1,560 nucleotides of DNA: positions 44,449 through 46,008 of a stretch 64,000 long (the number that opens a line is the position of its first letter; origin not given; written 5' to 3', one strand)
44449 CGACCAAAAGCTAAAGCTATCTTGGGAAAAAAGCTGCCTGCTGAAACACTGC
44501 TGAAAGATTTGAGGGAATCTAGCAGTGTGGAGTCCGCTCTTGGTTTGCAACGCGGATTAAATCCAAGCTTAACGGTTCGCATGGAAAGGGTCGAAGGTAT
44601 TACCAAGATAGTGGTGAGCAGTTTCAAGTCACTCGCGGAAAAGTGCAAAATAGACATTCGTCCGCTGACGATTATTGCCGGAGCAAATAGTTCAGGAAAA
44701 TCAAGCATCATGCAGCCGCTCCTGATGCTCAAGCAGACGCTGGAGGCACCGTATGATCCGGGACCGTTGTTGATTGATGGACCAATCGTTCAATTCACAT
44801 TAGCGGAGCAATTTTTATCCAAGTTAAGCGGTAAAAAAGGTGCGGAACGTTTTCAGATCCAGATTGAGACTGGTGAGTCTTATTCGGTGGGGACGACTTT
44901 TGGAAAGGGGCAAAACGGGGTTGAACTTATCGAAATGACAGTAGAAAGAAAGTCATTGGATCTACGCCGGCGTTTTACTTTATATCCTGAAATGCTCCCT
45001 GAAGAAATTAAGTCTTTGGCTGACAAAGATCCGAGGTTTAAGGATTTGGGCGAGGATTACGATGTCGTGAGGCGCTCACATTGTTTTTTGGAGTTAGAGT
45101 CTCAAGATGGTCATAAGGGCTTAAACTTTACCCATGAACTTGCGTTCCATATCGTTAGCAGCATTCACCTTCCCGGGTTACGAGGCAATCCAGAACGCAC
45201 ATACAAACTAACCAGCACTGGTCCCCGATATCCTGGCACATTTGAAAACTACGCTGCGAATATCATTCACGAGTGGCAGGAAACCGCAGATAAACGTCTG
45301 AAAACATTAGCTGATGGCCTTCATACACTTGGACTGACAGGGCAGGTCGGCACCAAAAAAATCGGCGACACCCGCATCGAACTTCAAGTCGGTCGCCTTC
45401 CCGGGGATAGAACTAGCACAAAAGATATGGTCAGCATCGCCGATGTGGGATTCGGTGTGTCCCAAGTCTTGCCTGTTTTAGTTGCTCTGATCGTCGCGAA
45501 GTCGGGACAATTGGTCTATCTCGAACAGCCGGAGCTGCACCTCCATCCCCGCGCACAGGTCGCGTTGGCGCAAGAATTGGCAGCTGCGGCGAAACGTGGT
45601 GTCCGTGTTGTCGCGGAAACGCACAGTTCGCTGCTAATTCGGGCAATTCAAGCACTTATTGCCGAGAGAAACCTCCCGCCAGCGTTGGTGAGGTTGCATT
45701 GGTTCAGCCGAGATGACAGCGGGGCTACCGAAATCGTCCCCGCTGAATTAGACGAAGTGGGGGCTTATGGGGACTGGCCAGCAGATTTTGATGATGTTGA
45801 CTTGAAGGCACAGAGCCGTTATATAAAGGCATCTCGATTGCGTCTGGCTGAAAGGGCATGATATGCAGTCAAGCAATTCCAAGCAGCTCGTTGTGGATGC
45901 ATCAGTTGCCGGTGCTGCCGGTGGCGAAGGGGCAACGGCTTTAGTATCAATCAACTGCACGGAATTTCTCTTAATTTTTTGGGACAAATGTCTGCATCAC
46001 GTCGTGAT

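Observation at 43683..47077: XRE / N-extended ABC-type ATPase / PIN-like / DprA(SLOG)-like four-gene cassette: candidate undescribed defence system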

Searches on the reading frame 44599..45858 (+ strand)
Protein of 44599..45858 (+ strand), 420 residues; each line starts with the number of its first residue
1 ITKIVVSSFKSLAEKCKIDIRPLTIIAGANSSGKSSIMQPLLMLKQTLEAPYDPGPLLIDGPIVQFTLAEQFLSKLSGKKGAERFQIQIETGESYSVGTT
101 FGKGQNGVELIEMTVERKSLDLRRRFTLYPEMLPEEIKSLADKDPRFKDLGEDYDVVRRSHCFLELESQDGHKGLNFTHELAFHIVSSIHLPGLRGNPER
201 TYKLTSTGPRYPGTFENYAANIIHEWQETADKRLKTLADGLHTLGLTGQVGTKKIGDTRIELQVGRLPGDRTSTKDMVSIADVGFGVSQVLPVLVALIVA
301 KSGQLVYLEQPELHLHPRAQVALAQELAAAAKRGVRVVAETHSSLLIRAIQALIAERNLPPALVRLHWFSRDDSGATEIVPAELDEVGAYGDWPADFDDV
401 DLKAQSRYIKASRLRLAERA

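Call 87: search_dna_similar(query=window:44599-45858:+, collection=plasmids, mode=protein, max_evalue=1e-10, max_rows=12)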
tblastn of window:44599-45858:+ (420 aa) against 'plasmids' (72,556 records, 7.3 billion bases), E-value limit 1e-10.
Records with a match: 10; places in all: 10; records where one place covers at least 80% of the query: 7.
Best place of each record, by identity: <60% 10.
By first word of the organism name: Aeromonas 6; Rhodococcus 1; Vibrio 1; Gluconobacter 1; Acinetobacter 1.
By predicted mobility (MOB-suite, as given by PLSDB): conjugative 7; mobilizable 2; non-mobilizable 1.
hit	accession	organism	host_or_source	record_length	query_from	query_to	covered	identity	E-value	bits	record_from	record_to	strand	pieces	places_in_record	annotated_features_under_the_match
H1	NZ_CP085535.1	Aeromonas salmonicida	Brook charr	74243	18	397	90%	27.4%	7e-18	94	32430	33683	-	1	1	DUF3696 domain-containing protein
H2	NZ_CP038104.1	Aeromonas salmonicida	Salvelinus fontinalis,whole organism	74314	18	397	90%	27.4%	7e-18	94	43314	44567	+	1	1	DUF3696 domain-containing protein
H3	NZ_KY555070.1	Aeromonas salmonicida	-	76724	18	397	90%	27.4%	7e-18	94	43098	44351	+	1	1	DUF3696 domain-containing protein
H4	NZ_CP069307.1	Rhodococcus aetherivorans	monoisolate,Minnesota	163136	3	397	94%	26.1%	6e-19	97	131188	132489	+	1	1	DUF3696 domain-containing protein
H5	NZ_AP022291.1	Aeromonas veronii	-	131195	18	397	90%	26.7%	3e-18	95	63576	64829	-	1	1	DUF3696 domain-containing protein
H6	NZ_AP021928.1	Aeromonas caviae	-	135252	18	397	90%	26.7%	3e-18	95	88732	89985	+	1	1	DUF3696 domain-containing protein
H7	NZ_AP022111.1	Aeromonas caviae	-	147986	18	397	90%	26.7%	3e-18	95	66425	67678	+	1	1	DUF3696 domain-containing protein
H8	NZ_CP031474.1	Vibrio coralliilyticus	Oyster larvae,Bacterium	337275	278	415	33%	39.5%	4e-13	79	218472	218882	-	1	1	AAA family ATPase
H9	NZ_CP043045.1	Gluconobacter thailandicus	Triticum aestivum,leaf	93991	271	399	31%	36.1%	4e-12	76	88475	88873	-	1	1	DUF3696 domain-containing protein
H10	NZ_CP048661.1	Acinetobacter piscicola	Pig,feces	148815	282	399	28%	37.2%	2e-11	73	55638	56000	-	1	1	DUF3696 domain-containing protein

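Call 88: search_dna_similar(query=window:44599-45858:+, collection=phages, mode=protein, max_evalue=1e-10, max_rows=8)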
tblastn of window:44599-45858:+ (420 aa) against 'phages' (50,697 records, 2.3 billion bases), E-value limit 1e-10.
No match.

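Call 89: get_annotated_region(hit=H1, flank=4000)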
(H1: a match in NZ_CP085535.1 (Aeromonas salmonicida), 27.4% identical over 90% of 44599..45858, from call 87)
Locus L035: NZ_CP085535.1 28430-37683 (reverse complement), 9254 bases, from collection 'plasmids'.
description: Aeromonas salmonicida subsp. salmonicida strain 890054 plasmid pAsa9-like, complete sequence
organism: Aeromonas salmonicida (NCBI taxid 29491)
taxonomy: Bacteria; Pseudomonadota; Gammaproteobacteria; Aeromonadales; Aeromonadaceae; Aeromonas; Aeromonas salmonicida
host: -; source: Brook charr; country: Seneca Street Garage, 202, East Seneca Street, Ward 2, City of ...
typing (MOB-suite, as given by PLSDB): conjugative; replicon rep_cluster_1169; relaxase MOBF; mating-pair formation MPF_F
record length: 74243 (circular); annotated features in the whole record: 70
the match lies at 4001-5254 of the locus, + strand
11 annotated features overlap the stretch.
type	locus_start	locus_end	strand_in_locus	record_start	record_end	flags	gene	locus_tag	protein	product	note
CDS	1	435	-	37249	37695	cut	radC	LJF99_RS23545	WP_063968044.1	DNA repair protein RadC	GO:0006281 - DNA repair [Evidence IEA]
CDS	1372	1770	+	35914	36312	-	-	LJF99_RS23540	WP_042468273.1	DUF6088 family protein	-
CDS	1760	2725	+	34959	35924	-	-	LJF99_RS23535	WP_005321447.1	nucleotidyl transferase AbiEii/AbiGii toxin family protein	-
CDS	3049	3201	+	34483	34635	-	-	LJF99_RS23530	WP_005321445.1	Hok/Gef family protein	-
CDS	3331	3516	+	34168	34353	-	-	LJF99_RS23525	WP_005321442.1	hypothetical protein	-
CDS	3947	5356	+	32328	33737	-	-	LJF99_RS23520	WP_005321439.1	DUF3696 domain-containing protein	-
CDS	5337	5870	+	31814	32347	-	-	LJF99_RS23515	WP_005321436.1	hypothetical protein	-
CDS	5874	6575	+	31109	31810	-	-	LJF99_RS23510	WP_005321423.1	RNA ligase family protein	-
CDS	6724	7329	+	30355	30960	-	-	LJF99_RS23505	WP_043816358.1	recombinase family protein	GO:0006310 - DNA recombination [Evidence IEA]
CDS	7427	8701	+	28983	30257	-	-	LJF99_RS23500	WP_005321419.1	metallophosphoesterase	-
CDS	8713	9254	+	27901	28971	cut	-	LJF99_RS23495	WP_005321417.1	GTPase-associated system all-helical protein GASH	-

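Call 90: get_annotated_region(hit=H4, flank=4000)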
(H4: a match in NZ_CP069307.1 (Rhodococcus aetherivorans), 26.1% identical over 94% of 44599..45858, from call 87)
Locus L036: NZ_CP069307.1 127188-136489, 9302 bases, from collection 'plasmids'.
description: Rhodococcus aetherivorans isolate PSBB011 plasmid unnamed, complete sequence
organism: Rhodococcus aetherivorans (NCBI taxid 191292)
taxonomy: Bacteria; Actinomycetota; Actinomycetes; Mycobacteriales; Nocardiaceae; Rhodococcus; Rhodococcus aetherivorans
host: -; source: monoisolate,Minnesota; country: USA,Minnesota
typing (MOB-suite, as given by PLSDB): conjugative; relaxase MOBF; mating-pair formation MPF_T
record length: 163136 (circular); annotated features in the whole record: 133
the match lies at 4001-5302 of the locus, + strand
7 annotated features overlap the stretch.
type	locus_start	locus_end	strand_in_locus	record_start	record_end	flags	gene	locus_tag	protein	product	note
CDS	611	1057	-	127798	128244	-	-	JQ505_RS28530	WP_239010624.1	ABC transporter permease subunit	GO:0055085 - transmembrane transport [Evidence IEA]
CDS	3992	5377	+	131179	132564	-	-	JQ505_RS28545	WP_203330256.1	DUF3696 domain-containing protein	-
CDS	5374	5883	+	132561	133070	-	-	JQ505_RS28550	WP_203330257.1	hypothetical protein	-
CDS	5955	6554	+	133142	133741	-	-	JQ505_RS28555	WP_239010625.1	RNA ligase family protein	-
CDS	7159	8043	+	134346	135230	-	-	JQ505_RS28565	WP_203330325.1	nucleotide-binding protein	-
CDS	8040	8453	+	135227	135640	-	-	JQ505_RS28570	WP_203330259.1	hypothetical protein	-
CDS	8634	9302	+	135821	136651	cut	-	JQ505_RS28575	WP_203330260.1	hypothetical protein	-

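Call 91: search_protein_families(library=padloc, proteins=[L035:3947-5353:+, L035:5337-5867:+, L035:5874-6572:+, L036:3992-5374:+, L036:5374-5880:+, L036:5955-6551:+], max_evalue=0.01)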
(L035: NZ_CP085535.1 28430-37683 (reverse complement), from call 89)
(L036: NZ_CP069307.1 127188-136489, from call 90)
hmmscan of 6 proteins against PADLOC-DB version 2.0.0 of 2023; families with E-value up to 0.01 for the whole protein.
L035:3947-5353:+ (469 aa): 87 families (the best 25 are shown)
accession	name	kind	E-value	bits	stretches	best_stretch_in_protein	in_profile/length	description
PDLC04148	HEC-03B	-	1.1e-133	444.6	1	1-458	1-455/458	-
PDLC03878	NsnB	-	5.8e-59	198.6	1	1-440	1-335/345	-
PDLC04707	PDC-M55A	-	2.6e-57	192.7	1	2-457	3-417/421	-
PDLC02979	AriA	-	2.2e-25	88.2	2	278-387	269-373/373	-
PDLC02980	AriA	-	9.3e-16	56.6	1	24-388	1-304/304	-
PDLC04177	HEC-01A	-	3.9e-12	43.9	2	335-422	296-366/393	-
PDLC00077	GajA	-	1.4e-11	41.7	2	338-388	336-381/616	AAA ATPase domain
PDLC04178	HEC-01A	-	2.7e-11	41.1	2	322-389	274-333/399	-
PDLC00071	GajA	-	2.8e-11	40.9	1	339-387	277-322/588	AAA ATPase domain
PDLC02981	AriAB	-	4.5e-11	40.1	2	335-388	330-378/694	-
PDLC02335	AbiLi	-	5.8e-11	40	1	1-421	49-262/326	AbiLi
PDLC00063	GajA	-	7.8e-11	39.3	1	338-390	347-403/679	AAA ATPase domain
PDLC04179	HEC-01A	-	9.2e-11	39.5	2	1-38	1-37/459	-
PDLC04184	HEC-01A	-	1.1e-10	39.2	2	1-38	1-37/464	-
PDLC04182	HEC-01A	-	3.1e-10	37.6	2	335-391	305-355/406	-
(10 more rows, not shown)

L035:5337-5867:+ (177 aa): 1 family
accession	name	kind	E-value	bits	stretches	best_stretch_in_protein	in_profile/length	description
PDLC04147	HEC-03A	-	3.1e-23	80.6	1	2-160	1-156/159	-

L035:5874-6572:+ (233 aa): 0 families

L036:3992-5374:+ (461 aa): 81 families (the best 25 are shown)
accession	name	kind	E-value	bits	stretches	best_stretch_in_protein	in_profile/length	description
PDLC04148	HEC-03B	-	4.5e-110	366.8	1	1-457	1-452/458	-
PDLC03878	NsnB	-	5.8e-59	198.6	1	1-444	1-338/345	-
PDLC04707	PDC-M55A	-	1e-54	184.1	1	3-440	4-401/421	-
PDLC02979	AriA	-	1e-22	79.5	2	297-387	287-372/373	-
PDLC02980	AriA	-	1.4e-19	69.2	2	305-388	226-303/304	-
PDLC04178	HEC-01A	-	1.1e-12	45.7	2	3-52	10-58/399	-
PDLC04177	HEC-01A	-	4.1e-12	43.8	2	2-50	5-54/393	-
PDLC04175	HEC-01A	-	5.5e-11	40.1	1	3-61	7-64/363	-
PDLC02335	AbiLi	-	1e-10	39.2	1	1-394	49-245/326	AbiLi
PDLC00093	GajA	-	1.7e-10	38.2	1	339-389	384-437/736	AAA ATPase domain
PDLC00095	GajA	-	2.5e-10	37.6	2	339-388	397-447/752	AAA ATPase domain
PDLC04389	PDC-M07A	-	5.6e-10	36.8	1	3-65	7-68/443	-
PDLC04391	PDC-M07A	-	5.8e-10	36.7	1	1-81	1-79/412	-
PDLC04392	PDC-M07A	-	6.9e-10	36.5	1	1-80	1-79/432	-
PDLC04393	PDC-M07A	-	1e-09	35.9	1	1-53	1-52/435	-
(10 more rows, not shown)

L036:5374-5880:+ (169 aa): 1 family
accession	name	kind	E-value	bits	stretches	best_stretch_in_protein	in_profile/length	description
PDLC04147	HEC-03A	-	1.9e-24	84.5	1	1-149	1-148/159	-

L036:5955-6551:+ (199 aa): 0 families

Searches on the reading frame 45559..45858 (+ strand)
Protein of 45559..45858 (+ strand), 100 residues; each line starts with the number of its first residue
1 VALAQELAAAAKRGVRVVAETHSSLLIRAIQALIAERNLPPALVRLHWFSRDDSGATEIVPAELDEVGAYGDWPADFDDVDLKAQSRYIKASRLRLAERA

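Call 74: search_protein_families(library=pfam, proteins=[window:45559-45858:+], max_evalue=10)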
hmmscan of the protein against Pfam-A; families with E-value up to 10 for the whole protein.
window:45559-45858:+ (100 aa): 1 family
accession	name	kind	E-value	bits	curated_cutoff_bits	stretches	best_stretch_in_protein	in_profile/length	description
PF12476.13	DUF3696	-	0.056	14.1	22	1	40-77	2-41/52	Protein of unknown function (DUF3696)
